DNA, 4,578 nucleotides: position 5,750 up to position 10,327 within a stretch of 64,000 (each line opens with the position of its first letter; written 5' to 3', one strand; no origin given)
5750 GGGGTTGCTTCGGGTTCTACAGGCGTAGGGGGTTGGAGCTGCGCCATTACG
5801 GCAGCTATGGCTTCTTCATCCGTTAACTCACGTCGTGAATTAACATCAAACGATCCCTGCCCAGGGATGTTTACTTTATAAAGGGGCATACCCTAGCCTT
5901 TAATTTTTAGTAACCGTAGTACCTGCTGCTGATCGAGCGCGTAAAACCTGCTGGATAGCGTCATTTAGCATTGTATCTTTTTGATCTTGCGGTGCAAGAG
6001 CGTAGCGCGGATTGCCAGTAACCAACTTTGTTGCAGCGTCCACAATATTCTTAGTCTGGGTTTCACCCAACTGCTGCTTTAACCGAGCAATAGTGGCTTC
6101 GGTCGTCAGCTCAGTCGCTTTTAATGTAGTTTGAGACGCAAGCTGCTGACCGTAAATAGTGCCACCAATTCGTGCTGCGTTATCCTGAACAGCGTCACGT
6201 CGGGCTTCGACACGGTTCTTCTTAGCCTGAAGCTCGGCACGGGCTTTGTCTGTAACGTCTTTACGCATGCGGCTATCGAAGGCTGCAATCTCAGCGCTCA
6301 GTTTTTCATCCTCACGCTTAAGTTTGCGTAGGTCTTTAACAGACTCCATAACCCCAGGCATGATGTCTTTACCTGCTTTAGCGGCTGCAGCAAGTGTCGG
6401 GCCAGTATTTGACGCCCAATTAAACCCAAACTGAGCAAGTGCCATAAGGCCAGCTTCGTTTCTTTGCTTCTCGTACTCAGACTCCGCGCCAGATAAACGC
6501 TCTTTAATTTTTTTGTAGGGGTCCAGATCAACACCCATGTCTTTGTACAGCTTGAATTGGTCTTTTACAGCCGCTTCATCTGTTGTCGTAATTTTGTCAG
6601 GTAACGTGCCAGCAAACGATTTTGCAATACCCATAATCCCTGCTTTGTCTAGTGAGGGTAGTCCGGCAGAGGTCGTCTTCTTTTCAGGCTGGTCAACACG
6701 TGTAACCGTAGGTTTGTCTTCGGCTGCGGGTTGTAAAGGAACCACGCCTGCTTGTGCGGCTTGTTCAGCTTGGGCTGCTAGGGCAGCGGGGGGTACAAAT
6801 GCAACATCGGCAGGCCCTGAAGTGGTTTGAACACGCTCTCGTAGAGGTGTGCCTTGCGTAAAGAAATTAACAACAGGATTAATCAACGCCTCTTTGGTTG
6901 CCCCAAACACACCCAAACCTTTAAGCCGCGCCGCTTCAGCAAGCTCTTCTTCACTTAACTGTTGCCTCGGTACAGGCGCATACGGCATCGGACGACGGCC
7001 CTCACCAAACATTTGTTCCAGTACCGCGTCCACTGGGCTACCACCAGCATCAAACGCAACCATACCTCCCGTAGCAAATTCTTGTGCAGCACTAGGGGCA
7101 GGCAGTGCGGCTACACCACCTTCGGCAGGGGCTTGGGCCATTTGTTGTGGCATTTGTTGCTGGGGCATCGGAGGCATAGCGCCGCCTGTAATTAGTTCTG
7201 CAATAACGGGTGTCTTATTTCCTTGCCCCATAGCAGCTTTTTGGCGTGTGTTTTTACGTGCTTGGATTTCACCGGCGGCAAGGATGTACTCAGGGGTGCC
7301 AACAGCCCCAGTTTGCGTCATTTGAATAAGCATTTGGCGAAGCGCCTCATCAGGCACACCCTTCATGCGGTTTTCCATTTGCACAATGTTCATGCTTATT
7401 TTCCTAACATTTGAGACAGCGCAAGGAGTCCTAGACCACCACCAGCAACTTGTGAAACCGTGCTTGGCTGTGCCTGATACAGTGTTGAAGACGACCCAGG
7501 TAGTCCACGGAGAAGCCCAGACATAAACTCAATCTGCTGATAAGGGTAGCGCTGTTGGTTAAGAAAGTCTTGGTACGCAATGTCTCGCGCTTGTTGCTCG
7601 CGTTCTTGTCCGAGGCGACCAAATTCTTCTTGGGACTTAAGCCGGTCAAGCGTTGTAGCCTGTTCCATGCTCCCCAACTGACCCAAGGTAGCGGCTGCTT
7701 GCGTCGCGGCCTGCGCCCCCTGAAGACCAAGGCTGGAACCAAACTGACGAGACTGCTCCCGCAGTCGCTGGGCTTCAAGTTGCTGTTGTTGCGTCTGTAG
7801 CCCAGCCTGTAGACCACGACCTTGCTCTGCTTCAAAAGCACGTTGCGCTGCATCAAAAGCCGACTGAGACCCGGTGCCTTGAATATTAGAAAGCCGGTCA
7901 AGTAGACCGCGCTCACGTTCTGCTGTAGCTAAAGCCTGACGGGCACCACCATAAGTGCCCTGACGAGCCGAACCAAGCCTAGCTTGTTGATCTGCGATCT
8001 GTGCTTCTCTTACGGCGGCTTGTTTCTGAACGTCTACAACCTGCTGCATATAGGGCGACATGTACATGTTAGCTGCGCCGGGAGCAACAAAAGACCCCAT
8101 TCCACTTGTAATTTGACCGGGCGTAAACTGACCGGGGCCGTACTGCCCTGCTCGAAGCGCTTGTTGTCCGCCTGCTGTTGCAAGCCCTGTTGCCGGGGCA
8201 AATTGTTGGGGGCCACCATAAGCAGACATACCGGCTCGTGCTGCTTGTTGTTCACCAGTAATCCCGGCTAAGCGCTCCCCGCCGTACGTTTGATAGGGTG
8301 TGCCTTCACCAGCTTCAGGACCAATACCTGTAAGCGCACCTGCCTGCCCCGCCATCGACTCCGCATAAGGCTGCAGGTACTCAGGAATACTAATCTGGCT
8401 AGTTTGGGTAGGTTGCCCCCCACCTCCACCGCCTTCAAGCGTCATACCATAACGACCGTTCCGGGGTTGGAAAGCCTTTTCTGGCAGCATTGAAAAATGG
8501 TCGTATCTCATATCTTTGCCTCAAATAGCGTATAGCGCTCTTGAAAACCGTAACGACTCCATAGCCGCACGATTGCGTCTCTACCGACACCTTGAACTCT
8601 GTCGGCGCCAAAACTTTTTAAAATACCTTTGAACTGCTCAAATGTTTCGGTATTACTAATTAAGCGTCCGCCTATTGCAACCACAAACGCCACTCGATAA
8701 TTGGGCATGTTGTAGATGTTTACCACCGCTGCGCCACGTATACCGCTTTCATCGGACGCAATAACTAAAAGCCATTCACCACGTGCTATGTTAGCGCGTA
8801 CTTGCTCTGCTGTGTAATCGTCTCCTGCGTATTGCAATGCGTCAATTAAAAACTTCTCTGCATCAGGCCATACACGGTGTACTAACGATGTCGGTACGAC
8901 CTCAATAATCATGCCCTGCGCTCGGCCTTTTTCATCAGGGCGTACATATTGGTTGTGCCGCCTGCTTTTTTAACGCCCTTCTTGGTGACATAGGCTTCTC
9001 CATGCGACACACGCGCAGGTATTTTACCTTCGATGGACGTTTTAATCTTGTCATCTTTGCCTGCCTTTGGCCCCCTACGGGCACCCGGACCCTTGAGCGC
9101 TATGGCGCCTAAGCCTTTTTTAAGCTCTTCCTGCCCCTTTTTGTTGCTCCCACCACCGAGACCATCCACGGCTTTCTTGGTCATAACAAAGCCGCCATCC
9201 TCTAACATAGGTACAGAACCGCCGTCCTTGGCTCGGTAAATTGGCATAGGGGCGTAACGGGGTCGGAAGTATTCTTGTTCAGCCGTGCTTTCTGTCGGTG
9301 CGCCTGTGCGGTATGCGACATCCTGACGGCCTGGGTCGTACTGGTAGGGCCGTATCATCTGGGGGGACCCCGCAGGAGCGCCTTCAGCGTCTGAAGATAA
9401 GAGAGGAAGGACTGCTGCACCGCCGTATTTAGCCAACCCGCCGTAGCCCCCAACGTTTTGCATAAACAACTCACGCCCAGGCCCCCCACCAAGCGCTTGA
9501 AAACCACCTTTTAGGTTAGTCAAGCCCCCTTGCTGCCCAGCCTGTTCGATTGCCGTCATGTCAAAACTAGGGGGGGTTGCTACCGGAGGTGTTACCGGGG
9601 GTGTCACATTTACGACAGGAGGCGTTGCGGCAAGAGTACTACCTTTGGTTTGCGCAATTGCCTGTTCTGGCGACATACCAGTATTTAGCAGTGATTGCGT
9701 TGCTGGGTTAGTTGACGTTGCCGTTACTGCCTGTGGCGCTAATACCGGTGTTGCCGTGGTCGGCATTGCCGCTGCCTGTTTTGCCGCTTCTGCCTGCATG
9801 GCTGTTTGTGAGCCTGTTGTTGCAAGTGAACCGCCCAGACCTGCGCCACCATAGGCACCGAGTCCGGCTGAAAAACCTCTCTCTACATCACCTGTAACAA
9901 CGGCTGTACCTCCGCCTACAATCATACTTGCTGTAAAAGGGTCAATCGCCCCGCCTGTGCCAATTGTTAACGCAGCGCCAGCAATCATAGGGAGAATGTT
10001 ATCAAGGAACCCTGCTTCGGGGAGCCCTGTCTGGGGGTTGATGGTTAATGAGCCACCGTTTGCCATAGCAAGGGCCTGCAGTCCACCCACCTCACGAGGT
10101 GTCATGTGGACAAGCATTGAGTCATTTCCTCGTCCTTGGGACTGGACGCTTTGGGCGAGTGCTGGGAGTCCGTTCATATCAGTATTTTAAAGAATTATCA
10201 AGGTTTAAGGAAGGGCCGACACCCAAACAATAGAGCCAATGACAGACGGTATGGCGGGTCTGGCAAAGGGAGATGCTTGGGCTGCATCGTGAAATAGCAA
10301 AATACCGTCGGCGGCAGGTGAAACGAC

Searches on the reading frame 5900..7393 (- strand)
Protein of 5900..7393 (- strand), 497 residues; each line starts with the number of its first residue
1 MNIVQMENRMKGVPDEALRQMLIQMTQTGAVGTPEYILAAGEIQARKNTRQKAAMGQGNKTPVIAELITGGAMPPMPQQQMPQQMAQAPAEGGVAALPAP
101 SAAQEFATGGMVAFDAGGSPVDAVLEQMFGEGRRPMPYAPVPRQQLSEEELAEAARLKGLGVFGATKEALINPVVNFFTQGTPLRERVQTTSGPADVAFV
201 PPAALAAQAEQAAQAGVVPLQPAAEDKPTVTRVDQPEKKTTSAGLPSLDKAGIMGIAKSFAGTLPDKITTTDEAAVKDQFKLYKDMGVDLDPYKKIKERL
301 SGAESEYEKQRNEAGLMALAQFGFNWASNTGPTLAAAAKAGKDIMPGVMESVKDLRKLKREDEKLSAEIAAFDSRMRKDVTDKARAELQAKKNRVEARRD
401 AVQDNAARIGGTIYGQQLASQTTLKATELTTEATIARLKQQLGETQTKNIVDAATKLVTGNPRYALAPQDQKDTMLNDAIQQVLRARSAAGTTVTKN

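Call 24: find_encoding_contigs(protein=window:5900-7393:-, flank=10000, max_places=6)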
Protein window:5900-7393:- (497 aa): no gene with exactly this product is on record in the collection.

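Call 67: search_protein_families(library=phrogs, proteins=[window:5900-7393:-], max_evalue=0.00001)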
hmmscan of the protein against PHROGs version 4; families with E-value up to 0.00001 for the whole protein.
window:5900-7393:- (497 aa): 0 families

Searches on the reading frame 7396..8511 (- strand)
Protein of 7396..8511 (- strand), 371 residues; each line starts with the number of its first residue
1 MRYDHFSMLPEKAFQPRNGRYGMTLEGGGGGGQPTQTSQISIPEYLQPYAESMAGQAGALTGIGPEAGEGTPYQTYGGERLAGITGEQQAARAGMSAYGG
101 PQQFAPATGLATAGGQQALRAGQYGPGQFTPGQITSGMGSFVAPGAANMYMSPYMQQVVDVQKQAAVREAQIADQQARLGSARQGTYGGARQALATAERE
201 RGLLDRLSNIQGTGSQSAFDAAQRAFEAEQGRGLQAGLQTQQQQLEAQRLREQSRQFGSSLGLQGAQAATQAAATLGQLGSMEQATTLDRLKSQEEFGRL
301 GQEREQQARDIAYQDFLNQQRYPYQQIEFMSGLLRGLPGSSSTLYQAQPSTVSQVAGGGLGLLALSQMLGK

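Call 67: search_protein_families(library=phrogs, proteins=[window:7396-8511:-], max_evalue=0.00001)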
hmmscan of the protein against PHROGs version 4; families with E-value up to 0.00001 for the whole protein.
window:7396-8511:- (371 aa): 1 family
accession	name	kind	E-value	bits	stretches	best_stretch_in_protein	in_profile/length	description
phrog_4287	-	DNA, RNA and nucleotide metabolism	1e-09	39.1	1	31-368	6-316/392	DNA ejection protein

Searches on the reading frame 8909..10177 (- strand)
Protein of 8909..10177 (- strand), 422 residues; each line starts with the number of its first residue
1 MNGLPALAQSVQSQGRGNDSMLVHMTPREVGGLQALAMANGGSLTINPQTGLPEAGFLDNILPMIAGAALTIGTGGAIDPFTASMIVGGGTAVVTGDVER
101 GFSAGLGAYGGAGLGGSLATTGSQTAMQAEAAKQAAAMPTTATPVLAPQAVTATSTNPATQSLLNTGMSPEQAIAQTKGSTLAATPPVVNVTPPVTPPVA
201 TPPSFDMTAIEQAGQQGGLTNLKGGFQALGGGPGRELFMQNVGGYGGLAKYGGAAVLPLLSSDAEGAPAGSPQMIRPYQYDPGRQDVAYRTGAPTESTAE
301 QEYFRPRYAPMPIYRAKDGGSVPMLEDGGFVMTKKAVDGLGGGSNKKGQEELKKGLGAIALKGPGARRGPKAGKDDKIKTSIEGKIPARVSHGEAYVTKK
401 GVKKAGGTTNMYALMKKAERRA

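Call 44: find_related_loci(query=window:8909-10177:-, collection=viral_contigs, flank=10000)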
Query window:8909-10177:- (422 aa) in viral_contigs; peptide patterns used: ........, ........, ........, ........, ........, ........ (x = any residue, [..] = any of these).
93 stretches matched a pattern; 85 encode a relative of the query (tblastn E <= 1e-3); the best 80 are kept; 80 distinct loci.
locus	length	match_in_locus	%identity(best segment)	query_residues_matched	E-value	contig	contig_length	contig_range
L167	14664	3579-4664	38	1-378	3e-55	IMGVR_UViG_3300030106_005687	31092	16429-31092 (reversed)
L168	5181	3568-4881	35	8-418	4e-52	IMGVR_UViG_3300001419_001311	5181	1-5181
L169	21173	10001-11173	42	1-352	1e-50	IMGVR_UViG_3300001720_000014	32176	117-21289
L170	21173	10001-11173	42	1-352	1e-50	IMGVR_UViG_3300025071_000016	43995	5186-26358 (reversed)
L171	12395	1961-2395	56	4-163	1e-38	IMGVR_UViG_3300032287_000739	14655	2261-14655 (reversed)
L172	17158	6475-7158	44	8-206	9e-38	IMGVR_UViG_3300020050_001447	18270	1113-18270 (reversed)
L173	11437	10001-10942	36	4-320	8e-38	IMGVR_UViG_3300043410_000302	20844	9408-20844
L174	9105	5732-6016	73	8-102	3e-37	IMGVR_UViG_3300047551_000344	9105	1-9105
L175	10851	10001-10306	68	1-102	7e-37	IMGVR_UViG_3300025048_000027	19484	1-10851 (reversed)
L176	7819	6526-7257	38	8-306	2e-36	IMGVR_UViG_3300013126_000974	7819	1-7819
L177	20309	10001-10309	66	1-103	2e-36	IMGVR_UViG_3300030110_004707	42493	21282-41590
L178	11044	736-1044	66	1-103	2e-36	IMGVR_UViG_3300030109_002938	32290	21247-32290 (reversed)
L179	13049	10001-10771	41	8-306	2e-36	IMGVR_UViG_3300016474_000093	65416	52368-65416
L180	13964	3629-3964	61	8-123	3e-35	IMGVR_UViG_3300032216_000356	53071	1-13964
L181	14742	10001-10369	62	8-126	2e-34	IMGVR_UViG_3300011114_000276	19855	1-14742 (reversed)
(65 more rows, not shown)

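Call 67: search_protein_families(library=phrogs, proteins=[window:8909-10177:-], max_evalue=0.00001)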
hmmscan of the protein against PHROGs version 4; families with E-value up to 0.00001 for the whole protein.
window:8909-10177:- (422 aa): 0 families
